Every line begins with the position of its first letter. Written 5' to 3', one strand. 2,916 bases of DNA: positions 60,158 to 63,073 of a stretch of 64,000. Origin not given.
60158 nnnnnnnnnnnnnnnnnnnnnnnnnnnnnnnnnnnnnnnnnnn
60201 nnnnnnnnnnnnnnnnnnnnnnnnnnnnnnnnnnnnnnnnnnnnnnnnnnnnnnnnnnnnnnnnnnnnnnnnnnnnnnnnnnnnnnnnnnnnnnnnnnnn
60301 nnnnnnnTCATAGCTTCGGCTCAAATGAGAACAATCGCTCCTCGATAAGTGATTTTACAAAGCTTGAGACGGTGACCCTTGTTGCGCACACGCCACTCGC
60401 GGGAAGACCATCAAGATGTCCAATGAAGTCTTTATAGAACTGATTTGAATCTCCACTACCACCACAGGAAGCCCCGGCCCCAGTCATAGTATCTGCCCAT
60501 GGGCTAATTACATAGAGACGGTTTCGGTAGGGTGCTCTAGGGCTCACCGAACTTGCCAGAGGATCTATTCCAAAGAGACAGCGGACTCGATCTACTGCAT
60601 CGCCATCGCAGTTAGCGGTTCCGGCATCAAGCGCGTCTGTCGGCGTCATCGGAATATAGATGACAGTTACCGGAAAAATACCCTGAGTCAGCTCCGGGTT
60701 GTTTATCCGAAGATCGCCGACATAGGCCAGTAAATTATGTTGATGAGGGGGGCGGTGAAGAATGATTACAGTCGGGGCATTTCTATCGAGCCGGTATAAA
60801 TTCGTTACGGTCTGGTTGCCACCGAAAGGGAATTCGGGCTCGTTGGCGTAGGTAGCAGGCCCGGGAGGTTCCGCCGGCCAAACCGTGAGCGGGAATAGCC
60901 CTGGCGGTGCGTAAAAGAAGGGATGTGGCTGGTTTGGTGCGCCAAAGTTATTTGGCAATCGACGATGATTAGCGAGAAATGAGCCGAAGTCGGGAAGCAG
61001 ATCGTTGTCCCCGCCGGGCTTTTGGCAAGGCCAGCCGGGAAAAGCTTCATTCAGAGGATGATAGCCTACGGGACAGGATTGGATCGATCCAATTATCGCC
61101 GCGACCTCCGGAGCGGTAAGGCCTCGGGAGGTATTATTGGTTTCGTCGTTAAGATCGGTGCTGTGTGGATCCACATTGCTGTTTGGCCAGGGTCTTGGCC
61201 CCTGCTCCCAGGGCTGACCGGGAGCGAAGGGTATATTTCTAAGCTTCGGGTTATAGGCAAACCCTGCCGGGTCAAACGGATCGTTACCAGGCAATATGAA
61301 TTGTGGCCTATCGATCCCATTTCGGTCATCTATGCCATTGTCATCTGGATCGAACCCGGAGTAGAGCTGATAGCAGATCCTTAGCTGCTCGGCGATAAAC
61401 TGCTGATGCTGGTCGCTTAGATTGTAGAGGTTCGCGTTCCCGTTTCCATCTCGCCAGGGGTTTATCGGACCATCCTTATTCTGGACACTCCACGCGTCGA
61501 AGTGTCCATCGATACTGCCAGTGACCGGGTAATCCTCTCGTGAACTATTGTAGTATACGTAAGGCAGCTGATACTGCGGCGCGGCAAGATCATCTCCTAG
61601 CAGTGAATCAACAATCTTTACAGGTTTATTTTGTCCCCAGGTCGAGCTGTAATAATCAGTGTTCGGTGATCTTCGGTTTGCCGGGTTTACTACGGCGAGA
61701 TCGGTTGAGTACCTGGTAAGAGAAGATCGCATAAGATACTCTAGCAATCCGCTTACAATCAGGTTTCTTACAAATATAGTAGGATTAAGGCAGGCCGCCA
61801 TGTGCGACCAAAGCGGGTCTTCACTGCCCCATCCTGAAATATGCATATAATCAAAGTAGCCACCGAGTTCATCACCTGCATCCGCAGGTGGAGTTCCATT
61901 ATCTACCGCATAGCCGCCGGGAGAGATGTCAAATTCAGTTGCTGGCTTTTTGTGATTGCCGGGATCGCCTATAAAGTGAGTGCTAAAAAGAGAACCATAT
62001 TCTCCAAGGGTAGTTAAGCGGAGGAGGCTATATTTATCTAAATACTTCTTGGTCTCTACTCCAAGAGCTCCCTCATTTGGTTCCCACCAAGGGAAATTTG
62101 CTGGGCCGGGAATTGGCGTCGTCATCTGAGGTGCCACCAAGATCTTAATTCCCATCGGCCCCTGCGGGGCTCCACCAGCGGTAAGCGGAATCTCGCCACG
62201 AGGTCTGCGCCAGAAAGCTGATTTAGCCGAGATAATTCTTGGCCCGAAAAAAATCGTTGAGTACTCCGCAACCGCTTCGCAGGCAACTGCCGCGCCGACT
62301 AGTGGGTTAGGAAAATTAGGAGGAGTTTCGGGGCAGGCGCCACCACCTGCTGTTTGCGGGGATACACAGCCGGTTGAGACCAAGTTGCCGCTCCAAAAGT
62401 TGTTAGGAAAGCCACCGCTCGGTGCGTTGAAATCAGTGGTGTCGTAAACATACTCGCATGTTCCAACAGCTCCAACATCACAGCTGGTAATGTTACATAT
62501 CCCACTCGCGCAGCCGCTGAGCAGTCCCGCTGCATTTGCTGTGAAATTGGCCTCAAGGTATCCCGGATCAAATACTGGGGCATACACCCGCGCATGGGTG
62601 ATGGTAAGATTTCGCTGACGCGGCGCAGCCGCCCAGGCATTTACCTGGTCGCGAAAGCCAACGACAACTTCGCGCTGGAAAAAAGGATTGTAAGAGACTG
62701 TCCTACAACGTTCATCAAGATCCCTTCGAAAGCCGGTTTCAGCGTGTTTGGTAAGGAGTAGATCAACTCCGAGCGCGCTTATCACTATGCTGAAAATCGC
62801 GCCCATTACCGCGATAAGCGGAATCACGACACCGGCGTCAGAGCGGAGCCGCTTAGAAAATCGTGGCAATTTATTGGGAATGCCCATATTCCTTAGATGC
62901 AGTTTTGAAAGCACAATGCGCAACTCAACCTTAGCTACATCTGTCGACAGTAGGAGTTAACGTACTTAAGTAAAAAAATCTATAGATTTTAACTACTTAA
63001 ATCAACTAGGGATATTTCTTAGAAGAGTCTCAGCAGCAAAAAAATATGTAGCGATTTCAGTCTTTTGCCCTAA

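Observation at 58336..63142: Second flp-like operon with unusual order (871-aa giant protein, flp, two TadE-like genes, membrane protein) preceded by palindromic control elements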

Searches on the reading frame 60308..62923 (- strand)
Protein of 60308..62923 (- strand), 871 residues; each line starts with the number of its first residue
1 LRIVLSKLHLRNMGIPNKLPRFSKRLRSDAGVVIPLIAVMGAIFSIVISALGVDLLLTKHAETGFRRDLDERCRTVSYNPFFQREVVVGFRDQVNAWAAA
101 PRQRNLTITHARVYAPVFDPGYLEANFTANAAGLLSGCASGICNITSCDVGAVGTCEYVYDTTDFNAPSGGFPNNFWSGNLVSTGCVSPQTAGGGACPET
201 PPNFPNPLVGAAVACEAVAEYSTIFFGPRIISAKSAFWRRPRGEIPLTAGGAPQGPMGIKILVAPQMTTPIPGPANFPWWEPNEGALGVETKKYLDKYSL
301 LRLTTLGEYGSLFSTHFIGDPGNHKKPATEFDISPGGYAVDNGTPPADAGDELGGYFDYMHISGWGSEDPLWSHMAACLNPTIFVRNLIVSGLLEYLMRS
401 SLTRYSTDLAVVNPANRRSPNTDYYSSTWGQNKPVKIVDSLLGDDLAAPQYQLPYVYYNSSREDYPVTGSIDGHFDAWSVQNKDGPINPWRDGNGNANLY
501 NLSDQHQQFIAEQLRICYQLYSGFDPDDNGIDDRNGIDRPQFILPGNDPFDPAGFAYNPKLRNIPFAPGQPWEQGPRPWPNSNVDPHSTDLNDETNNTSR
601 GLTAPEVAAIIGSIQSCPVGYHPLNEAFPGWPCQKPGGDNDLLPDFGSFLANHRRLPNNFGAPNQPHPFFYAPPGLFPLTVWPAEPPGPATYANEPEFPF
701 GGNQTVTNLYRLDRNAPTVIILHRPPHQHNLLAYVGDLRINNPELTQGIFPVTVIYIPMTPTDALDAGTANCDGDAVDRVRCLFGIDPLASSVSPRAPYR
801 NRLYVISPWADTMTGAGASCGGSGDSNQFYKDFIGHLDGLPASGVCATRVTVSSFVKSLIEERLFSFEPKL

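Call 4: search_protein_families(library=pfam, proteins=[window:60308-62923:-], max_evalue=1)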
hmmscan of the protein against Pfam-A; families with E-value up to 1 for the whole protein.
window:60308-62923:- (871 aa): 0 families

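Call 12: search_protein_families(library=ncbifam, proteins=[window:60308-62923:-], max_evalue=1)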
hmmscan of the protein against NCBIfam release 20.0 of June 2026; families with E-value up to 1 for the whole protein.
window:60308-62923:- (871 aa): 0 families

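Call 14: find_homologous_proteins(query=window:60308-62887:-, max_evalue=0.001)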
Query window:60308-62887:- (859 aa): 1 proteins with E <= 0.001 among 8000 candidates.
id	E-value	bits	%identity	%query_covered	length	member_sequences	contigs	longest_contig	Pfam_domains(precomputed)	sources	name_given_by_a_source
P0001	0.0e+0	2049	100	100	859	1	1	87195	-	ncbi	-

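Call 15: find_encoding_contigs(protein=P0001, flank=10000, max_places=3)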
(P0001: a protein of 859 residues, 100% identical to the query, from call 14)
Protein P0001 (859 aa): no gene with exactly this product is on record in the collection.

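Call 18: search_solved_structures(query=window:60308-62887:-, max_evalue=10)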
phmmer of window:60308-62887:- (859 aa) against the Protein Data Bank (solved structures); distinct sequences matched with E-value up to 10: 1.
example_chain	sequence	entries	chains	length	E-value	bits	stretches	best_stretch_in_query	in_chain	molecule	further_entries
2knc_B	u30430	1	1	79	0.48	11.6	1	19-71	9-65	Integrin beta-3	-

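Call 26: search_protein_representatives(protein=window:60308-62887:-)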
Query: 859 residues. Proteins with E-value up to 0.001 (for the whole library): 93; up to 1e-10: 60; up to 1e-30: 5. The best 93 are listed.
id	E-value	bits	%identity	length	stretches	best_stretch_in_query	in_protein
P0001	0.0e+00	2049.1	100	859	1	1-859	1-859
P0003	1.4e-37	145.8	32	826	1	11-809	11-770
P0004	1.4e-34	135.9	36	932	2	363-675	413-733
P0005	2.3e-32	128.6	29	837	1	15-757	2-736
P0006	1.9e-31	125.6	32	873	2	363-797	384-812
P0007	9.7e-29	116.6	30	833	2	196-803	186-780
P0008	2.7e-28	115.1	32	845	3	363-798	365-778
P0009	4.4e-28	114.4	29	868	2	359-797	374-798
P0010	2.8e-27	111.7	32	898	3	363-609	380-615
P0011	9.6e-27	110.0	29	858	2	189-618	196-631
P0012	2.9e-26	108.4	29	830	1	22-798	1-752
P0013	1.2e-25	106.3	32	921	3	361-607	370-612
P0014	7.5e-25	103.7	31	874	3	362-625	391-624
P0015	1.1e-23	99.9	32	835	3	363-624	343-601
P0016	1.3e-23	99.7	32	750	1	190-752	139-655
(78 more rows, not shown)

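Call 29: find_homologous_proteins(query=A1, max_evalue=0.00001)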
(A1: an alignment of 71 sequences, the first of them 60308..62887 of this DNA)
Query A1 (71 sequences) (859 aa, profile of the alignment): 1 proteins with E <= 0.00001 among 8000 candidates.
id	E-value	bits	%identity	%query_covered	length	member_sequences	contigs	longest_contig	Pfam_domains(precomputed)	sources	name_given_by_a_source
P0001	1.4e-144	502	100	100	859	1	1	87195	-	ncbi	-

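Call 35: find_related_loci(query=A3, collection=genome_contigs, flank=10000)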
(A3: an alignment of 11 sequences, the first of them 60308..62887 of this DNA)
Query A3 (859 aa) in genome_contigs; peptide patterns used: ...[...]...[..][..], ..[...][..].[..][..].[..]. (x = any residue, [..] = any of these).
10 stretches matched a pattern; 4 encode a relative of the query (tblastn E <= 1e-3); 4 distinct loci.
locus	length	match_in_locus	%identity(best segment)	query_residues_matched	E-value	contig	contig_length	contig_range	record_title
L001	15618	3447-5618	26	5-798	3e-48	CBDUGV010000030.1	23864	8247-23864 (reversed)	MAG TPA_asm: uncultured Bdellovibrionales bacterium isolate SRR22808126_binner123_Refined_35 genome assembly, contig: ER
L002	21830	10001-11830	27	5-606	2e-33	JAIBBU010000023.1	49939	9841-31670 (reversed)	MAG: Oligoflexia bacterium isolate SSF28 NODE_12416_length_49939_cov_8.295551, whole genome shotgun sequence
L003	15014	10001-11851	25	12-606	2e-29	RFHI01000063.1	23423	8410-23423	MAG: Candidatus Dadabacteria bacterium isolate J046 k99_302361, whole genome shotgun sequence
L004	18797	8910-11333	25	9-821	1e-28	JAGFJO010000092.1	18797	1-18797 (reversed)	MAG: Deltaproteobacteria bacterium isolate mag.25 k127_360951, whole genome shotgun sequence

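Call 53: predict_structure(alignment_id=A1)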
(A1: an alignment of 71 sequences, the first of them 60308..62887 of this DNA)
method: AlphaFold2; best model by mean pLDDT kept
length: 859 residues; sequences in the alignment: 71
mean_pLDDT: 74.3   pTM: 0.84
mean pLDDT of the five models: 74.3, 72.7, 72.3, 71.7, 70.6
residues with pLDDT >= 90: 269; 70-90: 256; 50-70: 207; < 50: 127
segments of 3 or more residues with pLDDT < 50: 1-4, 170-179, 307-355, 457-467, 481-484, 516-521, 568-571, 644-649, 667-682, 690-697
pLDDT, mean of each block of 10 residues (from residue 1): 48 66 90 94 95 97 96 96 90 90 87 64 86 89 91 70 72 47 52 83 96 94 95 79 84 88 54 64 76 57 54 34 35 44 41 57 88 95 95 94 73 65 88 90 89 54 53 78 53 84 89 53 77 86 88 77 61 53 72 96 82 60 81 85 52 64 59 46 52 48 88 80 58 69 92 79 89 80 77 87 62 72 72 71 93 94
secondary structure, 60 per line:
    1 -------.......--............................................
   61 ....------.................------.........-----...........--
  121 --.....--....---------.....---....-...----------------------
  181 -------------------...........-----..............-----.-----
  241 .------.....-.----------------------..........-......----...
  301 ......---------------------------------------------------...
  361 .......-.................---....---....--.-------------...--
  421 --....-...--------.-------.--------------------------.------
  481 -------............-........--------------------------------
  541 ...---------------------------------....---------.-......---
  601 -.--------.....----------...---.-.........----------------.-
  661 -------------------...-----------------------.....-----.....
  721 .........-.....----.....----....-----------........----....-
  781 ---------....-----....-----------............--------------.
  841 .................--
elements in order (helices of 4 or more, strands of 3 or more residues): H8-14 H17-64 H71-87 E94-102 H108-118 E123-127 E130-133 E143-147 H151-154 E200-210 E216-229 E248-252 H277-286 H288-293 H298-306 H358-367 H369-385 H389-392 E396-399 E423-426 H488-499 H501-508 H577-580 H592-597 H611-615 H634-642 E706-710 H716-729 H731-735 E740-744 H749-752 H764-771 H776-779 E790-793 H799-802 H814-825 H840-852 E853-857

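Call 57: search_protein_families(library=pfam, alignment_id=A2, max_evalue=0.01)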
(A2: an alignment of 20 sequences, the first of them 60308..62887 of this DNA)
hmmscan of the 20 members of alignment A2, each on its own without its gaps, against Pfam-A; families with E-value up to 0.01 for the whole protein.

A. member 1, window:60308-62887:- (859 aa): 0 families

B. families by the number of members that match (of 20 scanned): 0 families

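Call 60: find_related_loci(query=A3, collection=metagenome_contigs, flank=7000)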
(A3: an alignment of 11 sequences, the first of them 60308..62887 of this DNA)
Query A3 (859 aa) in metagenome_contigs; peptide patterns used: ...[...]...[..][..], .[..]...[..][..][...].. (x = any residue, [..] = any of these).
58 stretches matched a pattern; 4 encode a relative of the query (tblastn E <= 1e-3); 4 distinct loci.
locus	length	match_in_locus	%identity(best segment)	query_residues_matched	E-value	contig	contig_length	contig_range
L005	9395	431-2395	23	9-710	2e-24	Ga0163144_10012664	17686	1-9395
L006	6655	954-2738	24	9-638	3e-23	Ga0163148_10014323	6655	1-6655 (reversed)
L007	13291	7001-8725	29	9-530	3e-13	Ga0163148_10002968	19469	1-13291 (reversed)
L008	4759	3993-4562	26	198-404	3e-7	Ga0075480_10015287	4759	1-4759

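Call 70: search_protein_families(library=pfam, proteins=[L002:12768-12995:+, L003:13023-13256:+, L007:9700-9969:+, L006:3357-3602:+, L001:5765-6007:+], max_evalue=1)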
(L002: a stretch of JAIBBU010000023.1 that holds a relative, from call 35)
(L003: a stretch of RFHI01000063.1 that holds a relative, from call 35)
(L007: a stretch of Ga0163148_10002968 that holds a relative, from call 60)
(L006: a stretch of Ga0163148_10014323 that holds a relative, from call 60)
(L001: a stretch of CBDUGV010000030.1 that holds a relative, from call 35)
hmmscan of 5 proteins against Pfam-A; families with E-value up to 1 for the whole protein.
L002:12768-12995:+ (75 aa): 0 families

L003:13023-13256:+ (77 aa): 1 family
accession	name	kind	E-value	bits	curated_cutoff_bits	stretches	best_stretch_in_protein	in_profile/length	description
PF10161.14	DDDD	-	0.039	14.1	27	1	9-64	12-69/76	Putative mitochondrial precursor protein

L007:9700-9969:+ (89 aa): 0 families

L006:3357-3602:+ (81 aa): 1 family
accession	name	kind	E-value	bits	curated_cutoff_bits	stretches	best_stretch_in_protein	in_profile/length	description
PF04964.19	Flp_Fap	-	0.22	11.8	32.2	1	20-46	3-30/46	Flp/Fap pilin component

L001:5765-6007:+ (81 aa): 2 families
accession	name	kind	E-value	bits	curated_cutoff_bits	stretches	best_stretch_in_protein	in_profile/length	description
PF04964.19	Flp_Fap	-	0.00035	20.8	32.2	1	23-39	4-20/46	Flp/Fap pilin component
PF18898.5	DUF5654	-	0.14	12.6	23.8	1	10-44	27-57/71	Family of unknown function (DUF5654)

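Call 82: fold_search(model_id=the predicted structure, library=pdb)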
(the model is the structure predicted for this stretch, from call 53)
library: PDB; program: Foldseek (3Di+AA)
matches with E <= 10: 154; with E <= 0.001: 0
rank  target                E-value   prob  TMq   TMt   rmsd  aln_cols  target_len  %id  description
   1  4lqb_A                9.3e-01  0.23  0.05  0.24   5.3        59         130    8  Crystal structure of uncharacterized protein Kfla3161 (released 2013-07-31)
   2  3fcd_A                1.0e+00  0.08  0.06  0.26  16.8       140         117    7  Crystal Structure of a putative glyoxalase from an environmental bacteria (released 2008-12-09)
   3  6w1k_C                1.2e+00  0.04  0.06  0.13  18.9       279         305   11  Crystal structure of the hydroxyglutarate synthase in complex with 2-oxoadipate from Oryza sativa (released 2020-06-24)
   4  8f6d_D                1.4e+00  0.16  0.07  0.28   7.0        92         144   15  Crystal structure of the CNNM2 CBS-pair domain in complex with ARL15 (released 2023-07-12)
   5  3fcd_B                1.5e+00  0.06  0.05  0.23  16.6       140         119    8  Crystal Structure of a putative glyoxalase from an environmental bacteria (released 2008-12-09)
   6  6w1k_A                1.6e+00  0.04  0.06  0.14  19.2       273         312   11  Crystal structure of the hydroxyglutarate synthase in complex with 2-oxoadipate from Oryza sativa (released 2020-06-24)
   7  1p1f_A                1.7e+00  0.08  0.05  0.09  13.2       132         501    9  Crystal structure of apo 1L-myo-inositol 1-phosphate synthase (released 2003-07-08)
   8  8f6d_B                1.8e+00  0.12  0.06  0.27   6.4        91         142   16  Crystal structure of the CNNM2 CBS-pair domain in complex with ARL15 (released 2023-07-12)
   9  9jrd_A                1.9e+00  0.03  0.03  0.03  21.2        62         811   14  Structure of glutamate receptor mGluD1 (released 2026-04-08)
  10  1pzu_B                1.9e+00  0.01  0.06  0.11  13.3       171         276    8  An asymmetric NFAT1-RHR homodimer on a pseudo-palindromic, Kappa-B site (released 2003-09-09)
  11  5ywk_B                2.0e+00  0.04  0.06  0.12  16.8       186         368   10  Crystal structure of Arabidopsis thaliana HPPD complexed with Benquitrione-Methyl (released 2019-01-16)
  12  9o4g_B                2.0e+00  0.04  0.03  0.04  12.6        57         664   16  Cryo-EM structure of the CHSY3-CHPF1 chondroitin synthase heterodimer (released 2026-03-04)
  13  7eku_A                2.0e+00  0.01  0.04  0.03   8.7        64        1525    8  Crystal Structure of the Candida Glabrata Glycogen Debranching Enzyme (W958A) (released 2022-04-13)
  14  8fu6_A                2.1e+00  0.04  0.06  0.16   9.2       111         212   14  GCGR-Gs complex in the presence of RAMP2 (released 2023-04-12)
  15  6w1k_B                2.2e+00  0.03  0.06  0.13  21.9       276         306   11  Crystal structure of the hydroxyglutarate synthase in complex with 2-oxoadipate from Oryza sativa (released 2020-06-24)
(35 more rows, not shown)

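Call 85: search_protein_families(library=pfam, proteins=[L001:1451-2557:+, L002:8684-9280:+, L003:8563-9201:+, L004:7217-8020:+, L007:5513-6217:+, L001:2783-3442:+, L002:9277-9990:+, L003:9214-9948:+, L004:8072-8887:+, L006:177-884:+], max_evalue=0.1)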
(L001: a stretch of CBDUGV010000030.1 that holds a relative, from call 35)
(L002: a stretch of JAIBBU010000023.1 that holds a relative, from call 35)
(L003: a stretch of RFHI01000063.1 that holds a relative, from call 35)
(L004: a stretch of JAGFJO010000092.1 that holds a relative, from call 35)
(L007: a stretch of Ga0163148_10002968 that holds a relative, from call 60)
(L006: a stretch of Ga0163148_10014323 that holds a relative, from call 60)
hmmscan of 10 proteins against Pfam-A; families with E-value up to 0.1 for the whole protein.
L001:1451-2557:+ (368 aa): 1 family
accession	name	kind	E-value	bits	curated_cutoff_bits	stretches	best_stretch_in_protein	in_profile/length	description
PF07811.17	TadE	-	8e-05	23.1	22.9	1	19-43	1-25/43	TadE-like protein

L002:8684-9280:+ (198 aa): 0 families

L003:8563-9201:+ (212 aa): 1 family
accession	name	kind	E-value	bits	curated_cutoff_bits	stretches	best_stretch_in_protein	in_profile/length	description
PF17403.7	Nrap_D2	-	0.089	13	33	0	69-125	66-124/151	Nrap protein PAP/OAS-like domain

L004:7217-8020:+ (267 aa): 2 families
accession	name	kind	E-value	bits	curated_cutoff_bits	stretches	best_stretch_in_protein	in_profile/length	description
PF07963.17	N_methyl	-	0.021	14.8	21.2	1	24-44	3-23/27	Prokaryotic N-terminal methylation motif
PF11617.13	Cu-binding_MopE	-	0.063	14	27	1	223-245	7-29/30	Putative metal-binding motif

L007:5513-6217:+ (234 aa): 0 families

L001:2783-3442:+ (219 aa): 1 family
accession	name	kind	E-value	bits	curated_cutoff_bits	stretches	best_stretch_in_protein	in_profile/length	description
PF07811.17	TadE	-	3.6e-10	40.2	22.9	1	11-53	1-43/43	TadE-like protein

L002:9277-9990:+ (237 aa): 1 family
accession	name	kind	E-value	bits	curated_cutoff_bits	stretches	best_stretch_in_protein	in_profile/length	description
PF07811.17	TadE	-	6e-07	29.9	22.9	1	16-55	1-40/43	TadE-like protein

L003:9214-9948:+ (244 aa): 1 family
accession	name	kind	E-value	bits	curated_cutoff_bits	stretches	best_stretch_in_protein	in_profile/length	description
PF07811.17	TadE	-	7e-06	26.5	22.9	1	17-58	1-42/43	TadE-like protein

L004:8072-8887:+ (271 aa): 1 family
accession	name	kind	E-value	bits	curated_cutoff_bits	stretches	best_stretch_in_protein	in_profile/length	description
PF07811.17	TadE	-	2.1e-10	41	22.9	1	17-59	1-43/43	TadE-like protein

L006:177-884:+ (235 aa): 1 family
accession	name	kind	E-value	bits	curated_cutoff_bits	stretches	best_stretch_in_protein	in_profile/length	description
PF07811.17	TadE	-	2.7e-09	37.4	22.9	1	12-54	1-43/43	TadE-like protein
